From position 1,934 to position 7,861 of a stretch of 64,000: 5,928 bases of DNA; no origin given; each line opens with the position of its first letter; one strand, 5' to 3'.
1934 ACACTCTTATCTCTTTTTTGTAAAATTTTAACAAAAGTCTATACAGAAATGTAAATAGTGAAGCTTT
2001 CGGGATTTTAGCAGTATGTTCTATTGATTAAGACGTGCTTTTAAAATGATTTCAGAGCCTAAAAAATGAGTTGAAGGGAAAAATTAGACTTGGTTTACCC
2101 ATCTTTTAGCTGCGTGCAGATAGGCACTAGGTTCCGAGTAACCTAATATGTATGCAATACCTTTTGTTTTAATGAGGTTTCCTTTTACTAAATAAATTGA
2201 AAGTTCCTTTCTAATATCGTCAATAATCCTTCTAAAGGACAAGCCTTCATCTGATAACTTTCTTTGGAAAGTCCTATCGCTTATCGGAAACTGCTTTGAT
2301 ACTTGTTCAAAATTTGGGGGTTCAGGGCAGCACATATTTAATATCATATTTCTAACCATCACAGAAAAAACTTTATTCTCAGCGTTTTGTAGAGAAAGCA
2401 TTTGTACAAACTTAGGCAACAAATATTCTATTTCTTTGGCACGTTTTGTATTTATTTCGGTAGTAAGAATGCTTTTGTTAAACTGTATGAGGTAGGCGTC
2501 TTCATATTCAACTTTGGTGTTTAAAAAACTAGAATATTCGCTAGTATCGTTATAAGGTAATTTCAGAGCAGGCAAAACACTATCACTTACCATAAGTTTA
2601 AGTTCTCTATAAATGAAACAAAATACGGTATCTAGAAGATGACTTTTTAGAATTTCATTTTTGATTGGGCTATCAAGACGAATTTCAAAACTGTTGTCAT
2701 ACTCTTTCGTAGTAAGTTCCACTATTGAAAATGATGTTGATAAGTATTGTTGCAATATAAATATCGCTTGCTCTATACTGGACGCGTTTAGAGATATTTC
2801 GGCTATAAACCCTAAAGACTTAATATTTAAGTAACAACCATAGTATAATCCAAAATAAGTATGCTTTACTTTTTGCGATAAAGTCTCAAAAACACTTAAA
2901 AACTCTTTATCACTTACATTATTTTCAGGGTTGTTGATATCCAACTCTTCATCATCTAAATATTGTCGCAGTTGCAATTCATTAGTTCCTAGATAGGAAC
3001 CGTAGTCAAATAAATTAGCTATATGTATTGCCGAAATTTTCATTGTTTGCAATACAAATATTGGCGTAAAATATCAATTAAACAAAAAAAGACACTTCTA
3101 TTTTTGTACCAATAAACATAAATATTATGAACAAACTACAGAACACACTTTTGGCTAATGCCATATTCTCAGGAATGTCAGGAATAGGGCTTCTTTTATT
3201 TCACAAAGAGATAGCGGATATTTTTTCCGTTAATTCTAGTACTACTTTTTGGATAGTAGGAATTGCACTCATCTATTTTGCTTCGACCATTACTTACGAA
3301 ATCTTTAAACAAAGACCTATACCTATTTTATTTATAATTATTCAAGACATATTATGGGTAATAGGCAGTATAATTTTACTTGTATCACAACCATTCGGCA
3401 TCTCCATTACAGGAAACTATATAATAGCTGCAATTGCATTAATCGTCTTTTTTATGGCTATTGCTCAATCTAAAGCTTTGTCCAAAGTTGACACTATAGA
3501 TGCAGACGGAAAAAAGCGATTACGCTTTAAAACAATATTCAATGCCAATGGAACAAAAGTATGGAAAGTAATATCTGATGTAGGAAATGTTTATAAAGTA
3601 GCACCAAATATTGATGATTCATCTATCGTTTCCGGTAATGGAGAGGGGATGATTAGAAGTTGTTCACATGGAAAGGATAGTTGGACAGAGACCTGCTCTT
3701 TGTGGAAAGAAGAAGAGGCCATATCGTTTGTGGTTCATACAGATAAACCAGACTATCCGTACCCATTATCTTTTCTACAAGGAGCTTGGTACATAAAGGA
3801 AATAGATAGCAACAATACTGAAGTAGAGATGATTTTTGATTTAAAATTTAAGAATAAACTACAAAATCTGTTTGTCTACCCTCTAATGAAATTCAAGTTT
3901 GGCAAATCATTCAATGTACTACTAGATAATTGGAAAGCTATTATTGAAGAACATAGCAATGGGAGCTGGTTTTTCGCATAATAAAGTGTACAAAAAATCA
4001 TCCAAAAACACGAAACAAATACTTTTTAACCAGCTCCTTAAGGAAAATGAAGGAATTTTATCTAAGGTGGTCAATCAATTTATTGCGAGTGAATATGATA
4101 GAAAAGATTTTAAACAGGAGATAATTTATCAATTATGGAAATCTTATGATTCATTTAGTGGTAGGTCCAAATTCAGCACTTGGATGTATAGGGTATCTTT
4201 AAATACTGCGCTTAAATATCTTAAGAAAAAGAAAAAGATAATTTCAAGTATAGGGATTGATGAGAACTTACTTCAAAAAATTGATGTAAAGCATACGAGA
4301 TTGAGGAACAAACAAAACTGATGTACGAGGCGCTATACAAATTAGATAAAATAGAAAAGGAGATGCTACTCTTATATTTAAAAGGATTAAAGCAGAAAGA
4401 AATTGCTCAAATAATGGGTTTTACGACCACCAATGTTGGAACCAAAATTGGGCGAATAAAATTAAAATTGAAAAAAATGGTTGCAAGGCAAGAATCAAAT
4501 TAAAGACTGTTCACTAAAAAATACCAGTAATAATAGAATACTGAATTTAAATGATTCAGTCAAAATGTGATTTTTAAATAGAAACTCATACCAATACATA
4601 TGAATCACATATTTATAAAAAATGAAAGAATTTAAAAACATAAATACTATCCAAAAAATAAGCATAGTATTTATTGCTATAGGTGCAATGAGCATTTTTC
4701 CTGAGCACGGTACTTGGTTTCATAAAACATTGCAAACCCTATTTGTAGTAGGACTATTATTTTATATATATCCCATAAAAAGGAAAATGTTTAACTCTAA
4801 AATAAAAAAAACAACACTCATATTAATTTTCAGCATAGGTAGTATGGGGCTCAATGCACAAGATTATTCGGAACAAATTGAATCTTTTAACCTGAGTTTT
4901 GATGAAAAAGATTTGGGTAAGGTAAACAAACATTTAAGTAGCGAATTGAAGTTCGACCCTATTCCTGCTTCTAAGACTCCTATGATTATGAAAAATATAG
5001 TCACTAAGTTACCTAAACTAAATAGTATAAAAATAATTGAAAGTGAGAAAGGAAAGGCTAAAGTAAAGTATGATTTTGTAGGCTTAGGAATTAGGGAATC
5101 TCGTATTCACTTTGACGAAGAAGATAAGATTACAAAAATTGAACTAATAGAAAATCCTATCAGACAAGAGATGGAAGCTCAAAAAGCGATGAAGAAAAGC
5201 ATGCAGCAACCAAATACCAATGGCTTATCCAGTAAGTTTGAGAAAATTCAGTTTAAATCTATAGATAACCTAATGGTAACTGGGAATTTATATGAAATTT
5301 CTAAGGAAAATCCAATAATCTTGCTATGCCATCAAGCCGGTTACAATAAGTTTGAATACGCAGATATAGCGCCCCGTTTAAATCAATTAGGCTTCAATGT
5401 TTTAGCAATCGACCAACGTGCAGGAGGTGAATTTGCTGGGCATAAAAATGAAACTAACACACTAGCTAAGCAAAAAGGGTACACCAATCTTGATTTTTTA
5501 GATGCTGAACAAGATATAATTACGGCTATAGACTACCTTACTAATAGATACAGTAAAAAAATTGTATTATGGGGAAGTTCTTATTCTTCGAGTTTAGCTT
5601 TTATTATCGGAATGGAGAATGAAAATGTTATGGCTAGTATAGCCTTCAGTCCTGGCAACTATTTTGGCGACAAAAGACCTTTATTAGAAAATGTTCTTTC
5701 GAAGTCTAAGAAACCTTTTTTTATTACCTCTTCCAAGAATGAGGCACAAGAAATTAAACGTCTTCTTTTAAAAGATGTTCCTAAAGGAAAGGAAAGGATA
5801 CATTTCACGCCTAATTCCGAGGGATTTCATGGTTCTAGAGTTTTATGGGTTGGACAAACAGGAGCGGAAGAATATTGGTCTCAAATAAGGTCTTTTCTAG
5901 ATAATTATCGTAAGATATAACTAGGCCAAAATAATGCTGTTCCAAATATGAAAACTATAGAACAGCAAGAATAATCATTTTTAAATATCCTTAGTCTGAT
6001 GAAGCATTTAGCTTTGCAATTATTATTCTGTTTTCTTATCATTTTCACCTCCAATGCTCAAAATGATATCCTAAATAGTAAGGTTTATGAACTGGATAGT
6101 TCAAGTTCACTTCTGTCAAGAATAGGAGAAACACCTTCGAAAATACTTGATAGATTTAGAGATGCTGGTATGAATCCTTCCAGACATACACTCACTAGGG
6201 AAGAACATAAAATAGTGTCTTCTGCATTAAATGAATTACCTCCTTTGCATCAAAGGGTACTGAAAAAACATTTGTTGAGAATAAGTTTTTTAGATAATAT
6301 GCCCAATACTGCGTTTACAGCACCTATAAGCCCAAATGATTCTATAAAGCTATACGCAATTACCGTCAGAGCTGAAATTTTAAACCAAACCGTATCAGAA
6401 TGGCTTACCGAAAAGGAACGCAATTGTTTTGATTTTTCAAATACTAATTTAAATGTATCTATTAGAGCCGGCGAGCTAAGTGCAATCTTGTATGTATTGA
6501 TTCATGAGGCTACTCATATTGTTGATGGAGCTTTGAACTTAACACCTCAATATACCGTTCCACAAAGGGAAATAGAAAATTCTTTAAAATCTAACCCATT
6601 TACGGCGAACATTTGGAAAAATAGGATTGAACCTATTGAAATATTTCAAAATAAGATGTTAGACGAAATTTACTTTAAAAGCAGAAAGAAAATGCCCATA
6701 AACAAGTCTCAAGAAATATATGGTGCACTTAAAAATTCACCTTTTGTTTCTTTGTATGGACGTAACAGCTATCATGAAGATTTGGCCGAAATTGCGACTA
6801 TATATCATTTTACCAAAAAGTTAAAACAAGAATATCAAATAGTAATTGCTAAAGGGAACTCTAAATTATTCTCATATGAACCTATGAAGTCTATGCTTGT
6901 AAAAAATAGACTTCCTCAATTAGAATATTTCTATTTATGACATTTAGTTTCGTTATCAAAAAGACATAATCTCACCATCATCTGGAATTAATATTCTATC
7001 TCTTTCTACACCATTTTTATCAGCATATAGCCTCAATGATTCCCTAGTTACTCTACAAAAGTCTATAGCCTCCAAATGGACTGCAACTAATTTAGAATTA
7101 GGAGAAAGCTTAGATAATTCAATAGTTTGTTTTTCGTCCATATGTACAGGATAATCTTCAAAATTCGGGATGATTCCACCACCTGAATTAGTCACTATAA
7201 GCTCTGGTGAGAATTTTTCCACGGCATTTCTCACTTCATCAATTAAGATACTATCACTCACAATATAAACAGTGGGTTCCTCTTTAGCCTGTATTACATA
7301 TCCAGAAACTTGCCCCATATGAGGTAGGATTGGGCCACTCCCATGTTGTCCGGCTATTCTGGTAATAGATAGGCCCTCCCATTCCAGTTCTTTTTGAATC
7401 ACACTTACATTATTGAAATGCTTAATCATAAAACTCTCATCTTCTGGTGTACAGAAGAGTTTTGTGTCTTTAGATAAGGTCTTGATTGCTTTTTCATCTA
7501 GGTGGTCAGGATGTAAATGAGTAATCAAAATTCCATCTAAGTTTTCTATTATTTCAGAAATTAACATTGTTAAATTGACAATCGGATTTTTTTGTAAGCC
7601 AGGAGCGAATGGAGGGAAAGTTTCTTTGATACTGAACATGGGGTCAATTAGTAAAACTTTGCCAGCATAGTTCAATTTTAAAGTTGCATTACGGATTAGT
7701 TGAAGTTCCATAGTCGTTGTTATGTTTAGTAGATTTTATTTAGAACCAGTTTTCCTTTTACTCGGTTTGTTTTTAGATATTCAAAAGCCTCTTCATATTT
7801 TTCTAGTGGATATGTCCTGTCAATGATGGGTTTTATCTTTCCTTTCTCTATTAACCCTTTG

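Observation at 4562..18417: Recurrent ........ motif at a fixed position upstream of at least seven island genes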

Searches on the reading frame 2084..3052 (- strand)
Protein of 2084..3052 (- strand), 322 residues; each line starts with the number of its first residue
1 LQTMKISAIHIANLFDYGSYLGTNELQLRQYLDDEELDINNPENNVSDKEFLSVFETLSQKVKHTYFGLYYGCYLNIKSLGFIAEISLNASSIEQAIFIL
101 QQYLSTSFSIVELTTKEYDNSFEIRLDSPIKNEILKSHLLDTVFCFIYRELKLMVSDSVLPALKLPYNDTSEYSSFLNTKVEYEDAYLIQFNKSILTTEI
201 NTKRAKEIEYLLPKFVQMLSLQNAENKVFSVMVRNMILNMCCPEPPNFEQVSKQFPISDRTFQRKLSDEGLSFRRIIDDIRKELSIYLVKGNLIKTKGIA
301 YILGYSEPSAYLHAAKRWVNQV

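Call 10: search_protein_families(library=pfam, proteins=[window:2084-3052:-], max_evalue=0.01)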
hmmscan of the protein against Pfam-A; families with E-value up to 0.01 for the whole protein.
window:2084-3052:- (322 aa): 3 families
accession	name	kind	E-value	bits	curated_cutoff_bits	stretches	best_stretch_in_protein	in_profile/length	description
PF12625.12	Arabinose_bd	-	4.6e-08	33.8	27.6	1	38-196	17-181/185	Arabinose-binding domain of AraC transcription regulator, N-term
PF12833.13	HTH_18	-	3e-05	24.7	33.6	1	252-320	2-71/80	Helix-turn-helix domain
PF09312.16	SurA_N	-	0.0077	16.8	30.8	0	248-287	76-115/118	SurA N-terminal domain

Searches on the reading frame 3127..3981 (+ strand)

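Call 10: search_protein_families(library=pfam, proteins=[window:3127-3981:+], max_evalue=0.01)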
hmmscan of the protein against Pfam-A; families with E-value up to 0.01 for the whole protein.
window:3127-3981:+ (284 aa): 2 families
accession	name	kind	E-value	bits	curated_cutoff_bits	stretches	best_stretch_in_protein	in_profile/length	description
PF10604.15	Polyketide_cyc2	-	7.1e-08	33.3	27.4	1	137-273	9-141/142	Polyketide cyclase / dehydrase and lipid transport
PF03364.25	Polyketide_cyc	-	1.6e-05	25.6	23.4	1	144-250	7-110/126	Polyketide cyclase / dehydrase and lipid transport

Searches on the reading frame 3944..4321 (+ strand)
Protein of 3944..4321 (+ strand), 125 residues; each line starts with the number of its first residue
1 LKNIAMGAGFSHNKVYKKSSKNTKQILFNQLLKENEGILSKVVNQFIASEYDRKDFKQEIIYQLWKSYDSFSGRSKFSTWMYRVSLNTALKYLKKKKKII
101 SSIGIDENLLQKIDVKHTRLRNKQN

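Call 9: search_protein_families(library=pfam, proteins=[window:3944-4321:+], max_evalue=0.01)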
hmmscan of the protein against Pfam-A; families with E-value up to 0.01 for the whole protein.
window:3944-4321:+ (125 aa): 1 family
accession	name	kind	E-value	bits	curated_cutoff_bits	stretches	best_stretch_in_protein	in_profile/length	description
PF04542.20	Sigma70_r2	-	3.2e-10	40.1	24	1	33-98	3-70/71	Sigma-70 region 2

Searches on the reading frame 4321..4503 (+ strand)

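Call 9: search_protein_families(library=pfam, proteins=[window:4321-4503:+], max_evalue=0.01)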
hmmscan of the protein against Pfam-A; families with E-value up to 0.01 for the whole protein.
window:4321-4503:+ (60 aa): 4 families
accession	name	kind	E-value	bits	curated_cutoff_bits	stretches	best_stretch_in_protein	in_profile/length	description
PF08281.18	Sigma70_r4_2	-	5.5e-10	39.2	25.7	1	2-50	5-54/54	Sigma-70, region 4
PF00196.25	GerE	-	1.3e-05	25.2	23.5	1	12-51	7-46/57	Bacterial regulatory proteins, luxR family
PF09832.14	DUF2059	-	0.0037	17.7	23.6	1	9-49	1-41/60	Uncharacterized protein conserved in bacteria (DUF2059)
PF04545.22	Sigma70_r4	-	0.0074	16.2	24.1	1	4-50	1-48/50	Sigma-70, region 4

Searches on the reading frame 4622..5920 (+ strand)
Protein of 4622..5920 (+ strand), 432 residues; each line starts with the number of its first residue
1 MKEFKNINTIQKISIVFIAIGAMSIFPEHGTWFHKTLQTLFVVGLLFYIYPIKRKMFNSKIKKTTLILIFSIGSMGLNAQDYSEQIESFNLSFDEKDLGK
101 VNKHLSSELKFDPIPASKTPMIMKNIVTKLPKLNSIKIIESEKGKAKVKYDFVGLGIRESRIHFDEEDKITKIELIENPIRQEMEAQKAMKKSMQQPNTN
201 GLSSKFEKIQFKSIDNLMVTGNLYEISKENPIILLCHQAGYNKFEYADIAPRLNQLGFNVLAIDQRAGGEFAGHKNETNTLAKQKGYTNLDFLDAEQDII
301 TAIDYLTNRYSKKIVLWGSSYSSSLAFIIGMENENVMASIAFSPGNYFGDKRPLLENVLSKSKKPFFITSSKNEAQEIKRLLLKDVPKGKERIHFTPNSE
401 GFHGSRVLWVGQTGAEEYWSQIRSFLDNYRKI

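Call 9: search_protein_families(library=pfam, proteins=[window:4622-5920:+], max_evalue=0.01)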
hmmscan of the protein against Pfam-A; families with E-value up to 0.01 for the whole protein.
window:4622-5920:+ (432 aa): 3 families
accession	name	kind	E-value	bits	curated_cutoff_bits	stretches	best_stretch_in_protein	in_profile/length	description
PF12146.15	Hydrolase_4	-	5.9e-06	26.2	27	1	230-351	4-116/239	Serine aminopeptidase, S33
PF01738.24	DLH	-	0.00014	22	21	1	231-367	14-147/217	Dienelactone hydrolase family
PF00561.26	Abhydrolase_1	-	0.0043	17.2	25.8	1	231-342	1-99/245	alpha/beta hydrolase fold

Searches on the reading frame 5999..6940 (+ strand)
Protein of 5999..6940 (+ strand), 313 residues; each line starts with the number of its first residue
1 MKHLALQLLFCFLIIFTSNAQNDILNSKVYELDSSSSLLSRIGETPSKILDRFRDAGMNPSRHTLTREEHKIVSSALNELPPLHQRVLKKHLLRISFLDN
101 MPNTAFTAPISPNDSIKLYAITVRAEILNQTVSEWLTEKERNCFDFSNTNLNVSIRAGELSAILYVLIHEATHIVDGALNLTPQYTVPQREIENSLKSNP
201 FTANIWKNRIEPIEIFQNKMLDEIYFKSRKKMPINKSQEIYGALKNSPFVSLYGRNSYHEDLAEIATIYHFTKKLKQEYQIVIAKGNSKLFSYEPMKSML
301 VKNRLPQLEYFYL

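Call 10: search_protein_families(library=pfam, proteins=[window:5999-6940:+], max_evalue=0.01)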
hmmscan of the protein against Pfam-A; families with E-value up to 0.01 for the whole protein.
window:5999-6940:+ (313 aa): 0 families

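Call 25: search_protein_families(library=ncbifam, proteins=[window:5999-6940:+], max_evalue=0.01)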
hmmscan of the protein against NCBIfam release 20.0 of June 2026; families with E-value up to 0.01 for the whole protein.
window:5999-6940:+ (313 aa): 0 families

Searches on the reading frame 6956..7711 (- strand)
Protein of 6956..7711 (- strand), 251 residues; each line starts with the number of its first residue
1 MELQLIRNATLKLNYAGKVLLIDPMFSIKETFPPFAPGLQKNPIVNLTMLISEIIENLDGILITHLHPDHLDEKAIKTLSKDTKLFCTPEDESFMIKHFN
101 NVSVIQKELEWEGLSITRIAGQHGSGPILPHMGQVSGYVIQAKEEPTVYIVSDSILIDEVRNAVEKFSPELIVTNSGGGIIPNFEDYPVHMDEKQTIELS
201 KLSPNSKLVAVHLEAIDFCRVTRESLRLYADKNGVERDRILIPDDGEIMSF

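Call 10: search_protein_families(library=pfam, proteins=[window:6956-7711:-], max_evalue=0.01)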
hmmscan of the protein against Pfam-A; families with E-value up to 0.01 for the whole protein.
window:6956-7711:- (251 aa): 3 families
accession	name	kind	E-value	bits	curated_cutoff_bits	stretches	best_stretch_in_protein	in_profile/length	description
PF12706.13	Lactamase_B_2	-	7e-13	49.1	27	1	20-212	3-199/200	Beta-lactamase superfamily domain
PF13483.12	Lactamase_B_3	-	3.4e-06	27.6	24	1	3-142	2-100/160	Beta-lactamase superfamily domain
PF00753.33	Lactamase_B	-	0.0022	18.4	22.7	1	35-70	33-56/196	Metallo-beta-lactamase superfamily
